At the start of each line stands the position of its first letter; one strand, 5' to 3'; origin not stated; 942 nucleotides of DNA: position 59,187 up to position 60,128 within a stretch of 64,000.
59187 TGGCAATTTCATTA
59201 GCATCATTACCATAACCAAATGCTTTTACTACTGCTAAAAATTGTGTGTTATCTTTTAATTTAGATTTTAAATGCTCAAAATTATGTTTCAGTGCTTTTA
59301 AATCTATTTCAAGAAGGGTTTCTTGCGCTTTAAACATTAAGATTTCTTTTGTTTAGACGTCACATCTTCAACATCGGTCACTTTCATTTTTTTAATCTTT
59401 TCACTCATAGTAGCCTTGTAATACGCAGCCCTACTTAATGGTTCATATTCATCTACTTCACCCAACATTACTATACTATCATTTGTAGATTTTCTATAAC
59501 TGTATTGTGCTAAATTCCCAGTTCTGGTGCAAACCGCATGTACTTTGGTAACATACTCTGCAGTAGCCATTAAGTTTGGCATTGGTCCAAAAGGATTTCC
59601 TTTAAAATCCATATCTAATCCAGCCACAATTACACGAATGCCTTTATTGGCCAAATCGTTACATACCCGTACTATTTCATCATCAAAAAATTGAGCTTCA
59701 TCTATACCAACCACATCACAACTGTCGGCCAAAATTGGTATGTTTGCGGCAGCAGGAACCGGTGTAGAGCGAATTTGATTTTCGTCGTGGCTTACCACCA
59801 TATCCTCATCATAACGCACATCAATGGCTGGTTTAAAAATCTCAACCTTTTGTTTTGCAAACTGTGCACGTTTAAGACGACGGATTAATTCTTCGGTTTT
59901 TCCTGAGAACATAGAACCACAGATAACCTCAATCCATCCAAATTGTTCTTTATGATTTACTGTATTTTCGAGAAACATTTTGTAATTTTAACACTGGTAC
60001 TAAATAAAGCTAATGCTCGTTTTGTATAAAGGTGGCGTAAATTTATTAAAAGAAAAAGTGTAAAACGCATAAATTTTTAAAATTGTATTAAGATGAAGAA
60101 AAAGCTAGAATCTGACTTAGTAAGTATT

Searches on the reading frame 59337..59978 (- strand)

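Call 24: search_protein_families(library=ncbifam, proteins=[window:59337-59978:-], max_evalue=0.00001)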
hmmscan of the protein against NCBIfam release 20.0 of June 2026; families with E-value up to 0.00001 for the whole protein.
window:59337-59978:- (213 aa): 3 families
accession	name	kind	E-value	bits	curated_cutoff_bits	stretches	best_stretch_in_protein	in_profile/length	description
NF003296.0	PRK04296.1-1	equivalog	4.1e-79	265.2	183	1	8-191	2-192/195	thymidine kinase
NF003300.0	PRK04296.1-5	equivalog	2.4e-14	53.6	195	1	21-190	9-191/194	thymidine kinase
NF003299.0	PRK04296.1-4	equivalog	9.8e-10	38.6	284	1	21-190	9-188/191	thymidine kinase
